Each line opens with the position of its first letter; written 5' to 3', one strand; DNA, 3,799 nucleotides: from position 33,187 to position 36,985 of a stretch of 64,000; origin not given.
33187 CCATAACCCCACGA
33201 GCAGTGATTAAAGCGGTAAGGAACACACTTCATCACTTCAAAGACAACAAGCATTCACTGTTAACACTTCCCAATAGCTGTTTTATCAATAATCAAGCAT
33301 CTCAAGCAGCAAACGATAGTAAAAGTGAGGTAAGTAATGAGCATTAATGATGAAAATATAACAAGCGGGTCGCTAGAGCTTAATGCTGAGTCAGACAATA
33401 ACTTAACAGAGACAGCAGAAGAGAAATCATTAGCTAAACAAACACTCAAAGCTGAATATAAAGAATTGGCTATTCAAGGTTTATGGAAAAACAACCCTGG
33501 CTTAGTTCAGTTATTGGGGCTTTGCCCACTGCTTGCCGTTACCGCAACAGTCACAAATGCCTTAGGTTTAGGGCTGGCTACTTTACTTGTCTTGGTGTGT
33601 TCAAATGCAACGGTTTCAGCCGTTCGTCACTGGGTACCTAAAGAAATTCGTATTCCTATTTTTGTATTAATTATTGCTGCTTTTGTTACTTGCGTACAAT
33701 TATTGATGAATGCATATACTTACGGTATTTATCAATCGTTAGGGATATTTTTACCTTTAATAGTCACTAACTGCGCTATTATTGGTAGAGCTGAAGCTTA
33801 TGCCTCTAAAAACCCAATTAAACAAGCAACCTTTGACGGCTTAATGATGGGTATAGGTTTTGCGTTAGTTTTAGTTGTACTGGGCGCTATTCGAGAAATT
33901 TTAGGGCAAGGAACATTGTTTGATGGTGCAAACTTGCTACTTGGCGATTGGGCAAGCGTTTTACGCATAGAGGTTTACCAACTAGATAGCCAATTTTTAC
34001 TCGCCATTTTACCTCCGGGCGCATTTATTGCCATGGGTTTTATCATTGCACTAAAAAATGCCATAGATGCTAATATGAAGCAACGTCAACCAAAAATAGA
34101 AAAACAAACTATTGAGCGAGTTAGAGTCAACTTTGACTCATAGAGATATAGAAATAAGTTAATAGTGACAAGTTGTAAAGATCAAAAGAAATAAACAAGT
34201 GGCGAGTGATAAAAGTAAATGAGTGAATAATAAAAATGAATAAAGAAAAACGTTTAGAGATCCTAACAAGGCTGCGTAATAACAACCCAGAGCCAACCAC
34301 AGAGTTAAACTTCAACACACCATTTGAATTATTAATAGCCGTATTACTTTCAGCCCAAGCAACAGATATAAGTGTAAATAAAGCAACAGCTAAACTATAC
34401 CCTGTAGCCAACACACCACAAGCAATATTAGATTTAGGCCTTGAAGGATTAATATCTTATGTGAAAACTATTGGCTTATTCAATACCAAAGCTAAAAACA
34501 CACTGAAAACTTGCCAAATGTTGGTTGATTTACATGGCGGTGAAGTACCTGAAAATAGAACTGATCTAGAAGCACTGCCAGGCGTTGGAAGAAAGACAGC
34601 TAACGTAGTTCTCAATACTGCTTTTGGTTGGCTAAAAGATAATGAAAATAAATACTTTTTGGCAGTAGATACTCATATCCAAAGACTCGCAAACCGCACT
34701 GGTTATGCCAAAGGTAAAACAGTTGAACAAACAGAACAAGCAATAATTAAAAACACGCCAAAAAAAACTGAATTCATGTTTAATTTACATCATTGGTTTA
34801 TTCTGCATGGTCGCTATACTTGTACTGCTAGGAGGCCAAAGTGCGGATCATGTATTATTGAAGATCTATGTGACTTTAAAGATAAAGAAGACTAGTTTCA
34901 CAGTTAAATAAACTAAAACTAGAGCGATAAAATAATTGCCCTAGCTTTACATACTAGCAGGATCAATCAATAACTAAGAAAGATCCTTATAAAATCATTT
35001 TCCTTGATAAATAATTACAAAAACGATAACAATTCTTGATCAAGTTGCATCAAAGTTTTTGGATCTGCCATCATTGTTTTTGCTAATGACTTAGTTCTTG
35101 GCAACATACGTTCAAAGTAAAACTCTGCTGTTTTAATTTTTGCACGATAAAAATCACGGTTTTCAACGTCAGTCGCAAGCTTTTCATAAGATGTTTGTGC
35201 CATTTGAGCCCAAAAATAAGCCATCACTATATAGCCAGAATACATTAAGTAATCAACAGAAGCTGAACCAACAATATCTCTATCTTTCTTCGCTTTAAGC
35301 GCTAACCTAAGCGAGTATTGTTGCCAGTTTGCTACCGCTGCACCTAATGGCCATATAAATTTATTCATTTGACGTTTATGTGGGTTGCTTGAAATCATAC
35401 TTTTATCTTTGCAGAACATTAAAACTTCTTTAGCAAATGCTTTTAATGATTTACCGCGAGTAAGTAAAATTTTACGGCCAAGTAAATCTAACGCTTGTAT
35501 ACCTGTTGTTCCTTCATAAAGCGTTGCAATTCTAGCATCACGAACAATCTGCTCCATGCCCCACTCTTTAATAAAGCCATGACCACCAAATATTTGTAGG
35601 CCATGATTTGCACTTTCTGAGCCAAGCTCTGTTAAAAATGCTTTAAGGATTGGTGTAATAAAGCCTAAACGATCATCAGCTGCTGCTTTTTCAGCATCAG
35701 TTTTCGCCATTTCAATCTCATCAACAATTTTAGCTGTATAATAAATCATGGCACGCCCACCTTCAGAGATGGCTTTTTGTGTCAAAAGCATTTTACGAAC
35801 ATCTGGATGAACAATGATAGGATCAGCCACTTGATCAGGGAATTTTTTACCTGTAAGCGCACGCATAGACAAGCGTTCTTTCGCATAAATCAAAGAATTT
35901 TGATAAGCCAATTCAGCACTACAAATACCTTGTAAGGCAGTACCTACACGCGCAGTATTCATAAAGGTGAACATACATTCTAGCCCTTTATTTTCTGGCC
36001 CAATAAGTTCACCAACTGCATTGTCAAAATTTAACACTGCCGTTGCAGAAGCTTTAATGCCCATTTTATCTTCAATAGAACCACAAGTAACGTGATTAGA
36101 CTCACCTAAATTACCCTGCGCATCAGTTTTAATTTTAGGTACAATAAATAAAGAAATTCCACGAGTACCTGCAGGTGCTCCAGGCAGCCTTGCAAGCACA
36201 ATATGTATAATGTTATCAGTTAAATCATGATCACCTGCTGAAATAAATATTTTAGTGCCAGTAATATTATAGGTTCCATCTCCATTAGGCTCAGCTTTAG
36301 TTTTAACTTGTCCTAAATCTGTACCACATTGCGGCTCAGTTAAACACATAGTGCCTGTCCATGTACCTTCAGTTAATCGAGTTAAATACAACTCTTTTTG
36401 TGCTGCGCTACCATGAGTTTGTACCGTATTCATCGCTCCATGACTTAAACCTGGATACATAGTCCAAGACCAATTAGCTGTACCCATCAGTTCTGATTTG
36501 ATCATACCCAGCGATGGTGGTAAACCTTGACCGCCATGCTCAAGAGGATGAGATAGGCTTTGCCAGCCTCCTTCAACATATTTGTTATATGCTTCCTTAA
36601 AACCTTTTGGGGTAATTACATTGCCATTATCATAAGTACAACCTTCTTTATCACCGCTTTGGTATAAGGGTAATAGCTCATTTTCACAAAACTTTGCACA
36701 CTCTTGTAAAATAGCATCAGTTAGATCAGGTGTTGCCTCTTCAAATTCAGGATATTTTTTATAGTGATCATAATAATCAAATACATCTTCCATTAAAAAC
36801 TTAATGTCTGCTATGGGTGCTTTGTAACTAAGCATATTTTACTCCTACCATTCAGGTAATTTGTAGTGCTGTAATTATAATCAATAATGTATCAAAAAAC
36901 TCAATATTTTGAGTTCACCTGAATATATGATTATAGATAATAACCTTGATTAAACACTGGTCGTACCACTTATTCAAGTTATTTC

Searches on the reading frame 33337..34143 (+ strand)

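Call 43: search_protein_families(library=pfam, proteins=[window:33337-34143:+], max_evalue=0.001)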
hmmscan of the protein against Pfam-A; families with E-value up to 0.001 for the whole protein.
window:33337-34143:+ (268 aa): 1 family
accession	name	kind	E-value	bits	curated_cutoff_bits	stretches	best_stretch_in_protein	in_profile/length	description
PF02508.19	Rnf-Nqr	-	1.8e-67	227.2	23.8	1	42-237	2-174/174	Rnf-Nqr subunit, membrane protein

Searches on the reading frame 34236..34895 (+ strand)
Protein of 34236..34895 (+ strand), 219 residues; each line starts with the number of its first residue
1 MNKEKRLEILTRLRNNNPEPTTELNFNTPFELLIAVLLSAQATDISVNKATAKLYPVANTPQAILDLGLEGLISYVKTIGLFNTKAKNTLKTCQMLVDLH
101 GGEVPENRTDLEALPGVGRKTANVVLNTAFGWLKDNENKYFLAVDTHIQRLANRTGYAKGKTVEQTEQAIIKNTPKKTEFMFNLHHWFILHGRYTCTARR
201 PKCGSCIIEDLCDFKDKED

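Call 43: search_protein_families(library=pfam, proteins=[window:34236-34895:+], max_evalue=0.001)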
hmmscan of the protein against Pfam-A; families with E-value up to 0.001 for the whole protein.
window:34236-34895:+ (219 aa): 3 families
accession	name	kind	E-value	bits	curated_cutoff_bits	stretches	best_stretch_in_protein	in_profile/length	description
PF00730.31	HhH-GPD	-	9.1e-21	74.7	26.2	1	34-174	1-106/108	HhH-GPD superfamily base excision DNA repair protein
PF00633.29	HHH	-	4.7e-08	32.9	24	1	100-127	2-29/30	Helix-hairpin-helix motif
PF10576.14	EndIII_4Fe-2S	-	4.1e-06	27.3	20.5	1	196-212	1-17/17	Iron-sulfur binding domain of endonuclease III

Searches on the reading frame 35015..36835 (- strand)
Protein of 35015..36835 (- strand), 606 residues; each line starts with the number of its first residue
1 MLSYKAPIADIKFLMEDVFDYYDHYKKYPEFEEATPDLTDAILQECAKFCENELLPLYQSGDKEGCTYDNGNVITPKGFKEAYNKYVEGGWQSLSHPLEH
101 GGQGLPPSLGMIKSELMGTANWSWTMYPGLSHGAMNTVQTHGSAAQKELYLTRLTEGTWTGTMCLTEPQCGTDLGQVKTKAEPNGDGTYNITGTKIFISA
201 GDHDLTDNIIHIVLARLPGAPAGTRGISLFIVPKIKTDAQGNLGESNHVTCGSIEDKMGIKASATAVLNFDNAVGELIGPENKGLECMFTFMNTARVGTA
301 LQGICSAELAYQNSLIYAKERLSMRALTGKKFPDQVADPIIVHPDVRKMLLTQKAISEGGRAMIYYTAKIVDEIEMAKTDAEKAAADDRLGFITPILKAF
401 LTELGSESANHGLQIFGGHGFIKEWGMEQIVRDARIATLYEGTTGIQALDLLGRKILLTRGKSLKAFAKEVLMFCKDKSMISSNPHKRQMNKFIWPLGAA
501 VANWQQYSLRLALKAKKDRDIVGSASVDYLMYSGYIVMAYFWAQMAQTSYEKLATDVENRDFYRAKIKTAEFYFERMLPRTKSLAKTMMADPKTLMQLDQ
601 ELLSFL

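Call 43: search_protein_families(library=pfam, proteins=[window:35015-36835:-], max_evalue=0.001)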
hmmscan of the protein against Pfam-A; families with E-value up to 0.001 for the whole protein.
window:35015-36835:- (606 aa): 5 families
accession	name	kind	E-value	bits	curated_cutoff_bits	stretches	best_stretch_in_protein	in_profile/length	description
PF12806.12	Acyl-CoA_dh_C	-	1.1e-32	113.2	30.3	1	467-599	1-124/124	Acetyl-CoA dehydrogenase C-terminal like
PF00441.29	Acyl-CoA_dh_1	-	5e-20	72.6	22.4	1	282-450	1-144/150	Acyl-CoA dehydrogenase, C-terminal domain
PF02770.24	Acyl-CoA_dh_M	-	7.1e-14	52.2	33.3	1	163-272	2-96/97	Acyl-CoA dehydrogenase, middle domain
PF02771.21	Acyl-CoA_dh_N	-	3.4e-10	40.7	22.9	1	40-157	5-112/113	Acyl-CoA dehydrogenase, N-terminal domain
PF22924.1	ACOX_C_alpha1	-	7.8e-06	26.2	27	1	355-444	67-157/169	Acyl-CoA oxidase, C-alpha1 domain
